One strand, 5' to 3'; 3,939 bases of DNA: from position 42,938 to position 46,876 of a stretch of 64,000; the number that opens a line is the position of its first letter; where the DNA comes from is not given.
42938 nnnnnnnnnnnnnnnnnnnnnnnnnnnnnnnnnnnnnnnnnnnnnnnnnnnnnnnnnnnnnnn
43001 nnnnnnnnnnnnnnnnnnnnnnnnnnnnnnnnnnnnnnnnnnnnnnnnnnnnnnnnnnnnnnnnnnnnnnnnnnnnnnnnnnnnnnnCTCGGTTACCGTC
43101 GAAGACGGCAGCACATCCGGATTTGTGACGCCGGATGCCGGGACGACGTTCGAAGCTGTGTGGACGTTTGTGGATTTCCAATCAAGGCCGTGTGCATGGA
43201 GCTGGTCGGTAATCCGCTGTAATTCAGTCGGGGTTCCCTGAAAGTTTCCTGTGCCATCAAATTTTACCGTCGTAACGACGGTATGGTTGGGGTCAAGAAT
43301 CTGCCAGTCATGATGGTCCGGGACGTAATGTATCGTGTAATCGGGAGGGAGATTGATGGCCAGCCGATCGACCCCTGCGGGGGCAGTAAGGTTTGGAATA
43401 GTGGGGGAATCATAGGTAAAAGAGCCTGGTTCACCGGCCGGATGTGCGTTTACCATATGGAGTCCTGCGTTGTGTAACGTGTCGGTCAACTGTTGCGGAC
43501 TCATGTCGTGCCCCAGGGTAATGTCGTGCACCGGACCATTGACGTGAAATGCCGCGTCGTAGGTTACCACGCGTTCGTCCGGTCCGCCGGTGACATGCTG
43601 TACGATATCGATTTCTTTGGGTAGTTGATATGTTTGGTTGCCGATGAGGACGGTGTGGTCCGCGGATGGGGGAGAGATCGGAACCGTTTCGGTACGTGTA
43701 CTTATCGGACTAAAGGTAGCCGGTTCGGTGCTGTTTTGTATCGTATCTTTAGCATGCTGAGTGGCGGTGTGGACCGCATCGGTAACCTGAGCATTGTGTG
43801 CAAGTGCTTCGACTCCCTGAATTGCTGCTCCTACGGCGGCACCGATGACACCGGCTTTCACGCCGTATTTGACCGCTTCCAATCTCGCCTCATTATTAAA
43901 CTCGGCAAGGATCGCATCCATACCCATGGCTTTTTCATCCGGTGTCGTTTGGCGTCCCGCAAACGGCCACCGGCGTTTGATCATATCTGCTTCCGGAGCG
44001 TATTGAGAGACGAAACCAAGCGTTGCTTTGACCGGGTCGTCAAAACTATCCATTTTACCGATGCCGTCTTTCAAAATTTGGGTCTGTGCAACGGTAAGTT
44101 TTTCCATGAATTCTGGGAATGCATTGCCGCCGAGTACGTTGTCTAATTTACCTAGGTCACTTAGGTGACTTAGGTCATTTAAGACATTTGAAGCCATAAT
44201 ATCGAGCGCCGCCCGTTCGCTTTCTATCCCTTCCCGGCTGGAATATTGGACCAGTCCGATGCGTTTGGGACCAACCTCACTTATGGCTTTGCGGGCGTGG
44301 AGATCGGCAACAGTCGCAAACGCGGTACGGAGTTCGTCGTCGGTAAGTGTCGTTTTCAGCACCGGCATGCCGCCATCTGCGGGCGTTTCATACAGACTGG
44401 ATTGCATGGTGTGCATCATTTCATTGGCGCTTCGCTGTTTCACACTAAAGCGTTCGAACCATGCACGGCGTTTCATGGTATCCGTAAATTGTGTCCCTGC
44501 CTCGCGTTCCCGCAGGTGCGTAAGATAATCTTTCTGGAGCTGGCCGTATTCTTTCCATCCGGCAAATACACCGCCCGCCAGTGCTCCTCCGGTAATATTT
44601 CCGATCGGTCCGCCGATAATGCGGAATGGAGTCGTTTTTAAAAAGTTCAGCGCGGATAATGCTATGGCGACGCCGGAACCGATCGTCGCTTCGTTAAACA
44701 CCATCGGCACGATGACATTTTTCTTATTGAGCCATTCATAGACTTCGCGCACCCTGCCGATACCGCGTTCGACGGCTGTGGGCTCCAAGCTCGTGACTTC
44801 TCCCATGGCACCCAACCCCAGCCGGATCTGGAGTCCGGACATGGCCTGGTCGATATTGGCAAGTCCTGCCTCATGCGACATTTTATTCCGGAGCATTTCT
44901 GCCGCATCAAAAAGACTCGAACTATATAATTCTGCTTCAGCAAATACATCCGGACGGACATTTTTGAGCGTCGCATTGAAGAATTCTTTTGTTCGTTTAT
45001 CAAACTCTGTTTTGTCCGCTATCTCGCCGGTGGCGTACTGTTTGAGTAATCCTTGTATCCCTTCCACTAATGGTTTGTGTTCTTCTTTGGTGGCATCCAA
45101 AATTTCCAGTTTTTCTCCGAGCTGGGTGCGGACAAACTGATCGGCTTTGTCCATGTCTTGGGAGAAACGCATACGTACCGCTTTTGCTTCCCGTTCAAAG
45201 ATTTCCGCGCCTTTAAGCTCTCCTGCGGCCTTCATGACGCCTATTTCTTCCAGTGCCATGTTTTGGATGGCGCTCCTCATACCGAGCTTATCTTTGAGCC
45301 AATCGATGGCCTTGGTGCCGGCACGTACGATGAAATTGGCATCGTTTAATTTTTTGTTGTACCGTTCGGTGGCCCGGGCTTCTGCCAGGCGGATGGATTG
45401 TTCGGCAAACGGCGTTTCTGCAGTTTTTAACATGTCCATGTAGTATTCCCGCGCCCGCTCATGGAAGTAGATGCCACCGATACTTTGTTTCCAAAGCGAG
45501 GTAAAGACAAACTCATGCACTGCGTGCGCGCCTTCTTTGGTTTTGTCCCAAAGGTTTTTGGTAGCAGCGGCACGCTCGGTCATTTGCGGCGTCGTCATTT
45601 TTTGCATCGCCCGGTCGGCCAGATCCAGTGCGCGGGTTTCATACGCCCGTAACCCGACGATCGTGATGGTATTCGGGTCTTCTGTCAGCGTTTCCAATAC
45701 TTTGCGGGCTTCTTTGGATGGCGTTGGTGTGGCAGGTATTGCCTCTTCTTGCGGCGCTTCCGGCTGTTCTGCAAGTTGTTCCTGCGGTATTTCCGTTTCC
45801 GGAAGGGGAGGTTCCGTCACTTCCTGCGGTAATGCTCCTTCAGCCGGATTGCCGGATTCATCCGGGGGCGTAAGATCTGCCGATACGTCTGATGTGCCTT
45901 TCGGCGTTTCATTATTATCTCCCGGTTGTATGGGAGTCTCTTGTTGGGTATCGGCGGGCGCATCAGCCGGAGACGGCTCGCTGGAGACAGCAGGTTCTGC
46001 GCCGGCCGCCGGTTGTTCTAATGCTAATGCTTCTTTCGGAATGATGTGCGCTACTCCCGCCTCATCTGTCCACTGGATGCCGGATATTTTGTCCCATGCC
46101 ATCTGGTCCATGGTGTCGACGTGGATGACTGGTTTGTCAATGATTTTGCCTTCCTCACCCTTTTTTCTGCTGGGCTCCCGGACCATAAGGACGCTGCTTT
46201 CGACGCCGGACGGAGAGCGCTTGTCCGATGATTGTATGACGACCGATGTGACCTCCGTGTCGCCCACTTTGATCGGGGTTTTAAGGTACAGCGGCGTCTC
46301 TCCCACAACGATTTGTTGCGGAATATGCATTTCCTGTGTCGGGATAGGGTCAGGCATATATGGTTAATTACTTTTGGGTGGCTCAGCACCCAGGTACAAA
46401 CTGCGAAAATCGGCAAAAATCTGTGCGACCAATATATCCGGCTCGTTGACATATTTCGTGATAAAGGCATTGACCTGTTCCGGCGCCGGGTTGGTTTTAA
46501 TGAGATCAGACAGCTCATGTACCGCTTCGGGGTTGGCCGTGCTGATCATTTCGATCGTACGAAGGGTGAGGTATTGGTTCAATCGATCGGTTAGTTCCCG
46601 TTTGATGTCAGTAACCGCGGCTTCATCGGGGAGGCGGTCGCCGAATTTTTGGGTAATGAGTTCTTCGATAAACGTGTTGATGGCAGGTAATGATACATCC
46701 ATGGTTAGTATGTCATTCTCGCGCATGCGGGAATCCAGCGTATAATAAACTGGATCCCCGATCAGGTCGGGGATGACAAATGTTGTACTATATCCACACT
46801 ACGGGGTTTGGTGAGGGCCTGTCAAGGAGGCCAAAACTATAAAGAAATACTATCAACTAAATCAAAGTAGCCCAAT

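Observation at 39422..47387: Giant 2098-aa protein co-oriented with small acidic helical proteins: candidate host-interaction machinery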

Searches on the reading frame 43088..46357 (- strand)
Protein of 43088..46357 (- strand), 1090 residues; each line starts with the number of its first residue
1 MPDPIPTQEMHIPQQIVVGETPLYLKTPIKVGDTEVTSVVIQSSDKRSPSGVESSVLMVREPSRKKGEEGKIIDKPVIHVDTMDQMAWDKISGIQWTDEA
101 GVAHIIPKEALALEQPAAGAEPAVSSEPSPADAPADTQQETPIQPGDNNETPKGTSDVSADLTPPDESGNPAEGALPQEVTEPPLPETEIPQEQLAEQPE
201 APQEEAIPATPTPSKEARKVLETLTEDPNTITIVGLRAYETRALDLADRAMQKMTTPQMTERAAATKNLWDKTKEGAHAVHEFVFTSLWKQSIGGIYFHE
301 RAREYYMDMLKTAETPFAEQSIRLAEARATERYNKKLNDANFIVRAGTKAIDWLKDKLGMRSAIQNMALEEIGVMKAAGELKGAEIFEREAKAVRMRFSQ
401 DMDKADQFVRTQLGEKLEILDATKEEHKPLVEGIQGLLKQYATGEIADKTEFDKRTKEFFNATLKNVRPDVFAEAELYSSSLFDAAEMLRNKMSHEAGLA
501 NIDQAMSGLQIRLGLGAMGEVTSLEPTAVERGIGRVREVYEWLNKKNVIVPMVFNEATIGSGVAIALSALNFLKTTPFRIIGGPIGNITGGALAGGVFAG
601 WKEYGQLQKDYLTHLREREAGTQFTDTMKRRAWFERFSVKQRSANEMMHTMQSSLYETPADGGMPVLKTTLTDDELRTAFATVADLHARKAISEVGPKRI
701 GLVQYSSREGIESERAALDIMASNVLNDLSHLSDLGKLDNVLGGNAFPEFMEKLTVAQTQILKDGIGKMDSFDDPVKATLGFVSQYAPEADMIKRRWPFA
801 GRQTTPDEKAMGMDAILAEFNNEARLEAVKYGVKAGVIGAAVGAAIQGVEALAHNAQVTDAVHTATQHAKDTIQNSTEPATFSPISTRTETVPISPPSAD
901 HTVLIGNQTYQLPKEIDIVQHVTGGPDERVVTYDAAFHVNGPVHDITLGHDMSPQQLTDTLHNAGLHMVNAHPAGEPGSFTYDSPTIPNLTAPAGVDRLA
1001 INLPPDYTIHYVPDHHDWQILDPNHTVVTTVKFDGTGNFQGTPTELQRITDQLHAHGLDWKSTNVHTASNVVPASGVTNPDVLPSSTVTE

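Call 34: predict_structure(alignment_id=A2)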
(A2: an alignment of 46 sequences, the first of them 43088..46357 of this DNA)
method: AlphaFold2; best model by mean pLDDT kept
length: 1090 residues; sequences in the alignment: 46
mean_pLDDT: 61.4   pTM: 0.36
mean pLDDT of the five models: 61.4, 61.4, 60.1, 58.4, 55.0
residues with pLDDT >= 90: 10; 70-90: 421; 50-70: 302; < 50: 357
segments of 3 or more residues with pLDDT < 50: 1-11, 118-163, 165-213, 250-259, 267-291, 293-295, 393-395, 495-525, 549-554, 556-569, 571-596, 779-806, 808-814, 824-826, 831-862, 873-875, 972-982, 1064-1090
pLDDT, mean of each block of 10 residues (from residue 1): 36 75 81 75 79 81 74 82 84 84 84 67 35 30 31 29 32 29 30 31 36 57 56 54 52 47 47 44 47 52 62 58 72 71 55 56 72 71 52 49 56 55 69 77 76 81 70 67 69 49 39 35 47 61 57 44 46 41 40 47 63 68 60 66 84 85 79 87 87 65 73 77 84 72 84 85 66 52 39 39 43 49 49 44 44 42 51 55 72 75 82 88 82 85 74 89 81 42 65 72 82 87 87 80 84 83 46 33 30
secondary structure, 60 per line:
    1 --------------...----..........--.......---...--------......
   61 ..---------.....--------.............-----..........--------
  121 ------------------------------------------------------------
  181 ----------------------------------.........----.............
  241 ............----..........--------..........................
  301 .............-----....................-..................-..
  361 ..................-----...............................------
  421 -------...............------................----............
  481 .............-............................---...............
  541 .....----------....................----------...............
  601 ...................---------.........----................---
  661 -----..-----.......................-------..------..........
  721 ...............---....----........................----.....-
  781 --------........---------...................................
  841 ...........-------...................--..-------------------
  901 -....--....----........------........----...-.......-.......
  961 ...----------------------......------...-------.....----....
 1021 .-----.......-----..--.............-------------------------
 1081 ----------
elements in order (helices of 4 or more, strands of 3 or more residues): E15-17 E22-31 E34-40 E55-62 E72-76 E85-87 E91-97 E103-107 H215-223 H228-252 H257-266 H275-313 H319-338 H340-357 H359-378 H384-414 H428-442 H449-464 H469-493 H495-522 H526-545 H556-575 H586-619 H629-637 H644-655 H673-695 H711-735 H739-742 H747-770 H775-779 H789-796 H806-851 H859-877 E902-905 E908-911 E916-923 E930-937 E946-952 H954-963 E986-991 E998-1000 E1008-1012 E1017-1021 E1027-1033 H1043-1055

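Call 51: fold_search(model_id=the predicted structure, library=pdb)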
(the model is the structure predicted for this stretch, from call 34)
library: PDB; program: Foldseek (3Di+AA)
matches with E <= 10: 156; with E <= 0.001: 0
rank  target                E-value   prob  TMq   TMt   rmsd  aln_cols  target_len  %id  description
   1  9jyy_G                7.4e-01  0.06  0.06  0.09  45.1       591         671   11  core proteins of mature T7 (released 2024-12-11)
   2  6fyx_p                7.8e-01  0.08  0.04  0.05  21.3       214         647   12  Structure of a partial yeast 48S preinitiation complex with eIF5 N-terminal domain (model C1) (released 2018-12-05)
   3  6x04_A                7.8e-01  0.04  0.03  0.06  21.6       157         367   10  Nup133 (aa55-481) from S. cerevisiae bound by VHH-SAN5 (released 2020-12-09)
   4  9j5i_B                9.9e-01  0.03  0.05  0.09  37.6       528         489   12  Pathogen effector forms a phosphatase holoenzyme complex with host core enzyme to promote disease (released 2026-03-04)
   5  3wjo_B                1.1e+00  0.07  0.06  0.16  26.0       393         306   11  Crystal structure of Octaprenyl Pyrophosphate synthase from Escherichia coli with isopentenyl pyrophosphate (IPP) (released 2014-06-18)
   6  7t3r_A                1.1e+00  0.06  0.07  0.04  31.0       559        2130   12  IP3 and ATP bound type 3 IP3 receptor in the pre-active C state (released 2022-03-23)
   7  9fvd_A                1.3e+00  0.06  0.06  0.12  24.9       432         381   11  Cryo-EM structure of single-layered nucleoprotein-RNA helical assembly from Marburg virus, trimeric repeat unit (released 2024-10-09)
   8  8b4l_E                1.4e+00  0.10  0.07  0.20  23.7       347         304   13  Crystal structure of a selenomethionine-labeled hydropyrene synthase (M75L variant) in its closed conformation (released 2023-10-04)
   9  8tmc_E                1.4e+00  0.18  0.07  0.16  15.5       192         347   12  Cryo-EM structure of CorA in complex with conformation-specific synthetic antibody C12 and 20 mM MgCl2, State MG20-2 (released 2025-02-12)
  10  2hn2_A                1.6e+00  0.18  0.07  0.16  15.8       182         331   12  Crystal structure of the CorA Mg2+ transporter homologue from T. maritima in complex with divalent cations (released 2006-08-29)
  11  4zta                  1.6e+00  0.07  0.07  0.15  23.6       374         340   10  Ebola virus nucleoprotein bound to VP35 chaperoning peptide I212121 (released 2015-05-27)
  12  1cii                  1.7e+00  0.03  0.07  0.10  39.7       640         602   13  COLICIN IA (released 1998-01-14)
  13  6zce_p                1.8e+00  0.05  0.03  0.05  20.9       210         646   11  Structure of a yeast ABCE1-bound 43S pre-initiation complex (released 2020-10-07)
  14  7usw_A                1.9e+00  0.06  0.08  0.12  28.8       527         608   10  Structure of Expanded C. elegans TMC-1 complex (released 2022-10-19)
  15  8cf8_G                2.1e+00  0.07  0.05  0.22  12.1       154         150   12  Eravacycline bound to the 30S head (released 2023-08-02)
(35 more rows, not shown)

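Call 94: fold_search(model_id=the predicted structure, library=viral)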
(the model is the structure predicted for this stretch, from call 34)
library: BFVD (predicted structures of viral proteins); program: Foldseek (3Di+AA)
matches with E <= 10: 262; with E <= 0.001: 0
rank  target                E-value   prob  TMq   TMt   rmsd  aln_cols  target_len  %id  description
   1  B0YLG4                7.6e-03  0.28  0.09  0.09  38.9      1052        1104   12  Uncharacterized protein [Glossina hytrovirus (isolate Glossina pallidipes/Ethiopia/Seibersdorf/-)]
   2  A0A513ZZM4            8.4e-03  0.30  0.08  0.07  49.8       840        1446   13  Putative RecF/RecN/SMC-like protein [Aeromonas phage LAh_6]
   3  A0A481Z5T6            5.4e-02  0.07  0.05  0.06  59.0       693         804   12  Chromosome segregation ATPase [Pithovirus LCPAC103]
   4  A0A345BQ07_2          6.0e-02  0.08  0.07  0.06  64.5      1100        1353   10  (no name in the UniProt tables at hand)
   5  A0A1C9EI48            6.6e-02  0.77  0.04  0.27  14.3       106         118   24  Uncharacterized protein [Rhodococcus phage ChewyVIII]
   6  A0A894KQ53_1          6.9e-02  0.08  0.06  0.06  49.8       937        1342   12  Polyprotein [Feksystermes virus]
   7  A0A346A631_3          8.7e-02  0.08  0.06  0.05  55.9       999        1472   13  (no name in the UniProt tables at hand)
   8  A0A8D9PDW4            9.2e-02  0.15  0.09  0.09  40.7       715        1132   11  Minor tail protein [Siphoviridae sp. ctoNj20]
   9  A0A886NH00            2.2e-01  0.08  0.06  0.09  26.6       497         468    9  (no name in the UniProt tables at hand)
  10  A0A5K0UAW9            2.6e-01  0.06  0.05  0.04  52.0       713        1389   10  DNA repair exonuclease [Yasminevirus sp. GU-2018]
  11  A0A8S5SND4            2.8e-01  0.14  0.08  0.13  27.8       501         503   12  Uncharacterized protein [Siphoviridae sp. ct7Qv4]
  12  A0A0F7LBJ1            3.5e-01  0.07  0.04  0.07  38.6       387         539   16  Tail tubular protein B [uncultured marine virus]
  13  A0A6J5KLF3            3.5e-01  0.04  0.07  0.07  42.3       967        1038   12  Uncharacterized protein [uncultured Caudovirales phage]
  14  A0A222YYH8            3.7e-01  0.10  0.04  0.12  37.5       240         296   12  Tail fibers protein [Salmonella phage ST11]
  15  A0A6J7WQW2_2          3.8e-01  0.06  0.06  0.06  32.5       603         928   11  Uncharacterized protein [uncultured Caudovirales phage]
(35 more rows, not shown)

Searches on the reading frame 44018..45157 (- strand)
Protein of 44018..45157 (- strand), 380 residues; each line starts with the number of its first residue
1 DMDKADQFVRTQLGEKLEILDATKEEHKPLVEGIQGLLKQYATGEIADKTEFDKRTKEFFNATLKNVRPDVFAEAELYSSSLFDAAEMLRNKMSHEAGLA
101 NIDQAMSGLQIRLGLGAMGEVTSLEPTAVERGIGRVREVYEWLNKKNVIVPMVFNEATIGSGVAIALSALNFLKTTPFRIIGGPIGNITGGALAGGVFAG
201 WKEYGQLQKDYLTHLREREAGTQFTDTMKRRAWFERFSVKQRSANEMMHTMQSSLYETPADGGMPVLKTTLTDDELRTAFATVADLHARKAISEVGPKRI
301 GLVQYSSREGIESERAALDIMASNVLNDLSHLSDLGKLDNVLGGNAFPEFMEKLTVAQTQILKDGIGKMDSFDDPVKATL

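Call 83: find_homologous_proteins(query=A10, max_evalue=0.00001)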
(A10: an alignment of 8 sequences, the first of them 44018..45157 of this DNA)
Query A10 (8 sequences): 8000 candidates shared short words with the query, none scored E <= 0.00001.

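Call 84: search_solved_structures(query=A10, max_evalue=10, show_alignments=2)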
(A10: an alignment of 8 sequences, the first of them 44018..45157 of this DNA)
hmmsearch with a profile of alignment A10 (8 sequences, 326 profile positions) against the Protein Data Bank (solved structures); distinct sequences matched with E-value up to 10: 1.
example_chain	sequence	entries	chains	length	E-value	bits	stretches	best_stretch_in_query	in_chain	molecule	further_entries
4b6x_A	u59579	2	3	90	0.37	13.1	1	225-271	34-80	AVIRULENCE PROTEIN | Avirulence protein,Avirulence protein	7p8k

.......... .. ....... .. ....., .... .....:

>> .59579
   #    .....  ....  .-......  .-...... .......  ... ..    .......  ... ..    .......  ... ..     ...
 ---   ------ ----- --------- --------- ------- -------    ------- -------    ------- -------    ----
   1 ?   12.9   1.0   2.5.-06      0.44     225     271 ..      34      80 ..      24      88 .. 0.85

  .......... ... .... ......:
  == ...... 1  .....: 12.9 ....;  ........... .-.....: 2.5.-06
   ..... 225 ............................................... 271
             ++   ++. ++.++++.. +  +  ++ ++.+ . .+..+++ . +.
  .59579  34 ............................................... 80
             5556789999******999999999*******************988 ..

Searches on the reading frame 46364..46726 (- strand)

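Call 5: search_protein_families(library=pfam, proteins=[window:46364-46726:-], max_evalue=0.1)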
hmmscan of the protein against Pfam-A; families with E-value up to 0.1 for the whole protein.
window:46364-46726:- (120 aa): 1 family
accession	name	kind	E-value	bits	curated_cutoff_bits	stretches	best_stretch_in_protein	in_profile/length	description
PF12513.15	SUV3_C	-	0.095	13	27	0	26-54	19-47/48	ATP-dependent RNA helicase SUV3 C-terminal domain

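Call 6: search_protein_families(library=ncbifam, proteins=[window:46364-46726:-], max_evalue=0.1)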
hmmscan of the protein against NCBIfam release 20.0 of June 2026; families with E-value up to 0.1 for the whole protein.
window:46364-46726:- (120 aa): 0 families

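Call 57: search_protein_families(library=phrogs, proteins=[window:46364-46726:-], max_evalue=0.01)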
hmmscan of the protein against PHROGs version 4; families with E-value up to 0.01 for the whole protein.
window:46364-46726:- (120 aa): 1 family
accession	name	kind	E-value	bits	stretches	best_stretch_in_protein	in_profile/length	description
phrog_31358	-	unknown function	0.0031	18.9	1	8-60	13-59/90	-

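Call 58: search_protein_families(library=padloc, proteins=[window:46364-46726:-], max_evalue=0.01)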
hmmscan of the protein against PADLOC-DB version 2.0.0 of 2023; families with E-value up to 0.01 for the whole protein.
window:46364-46726:- (120 aa): 0 families
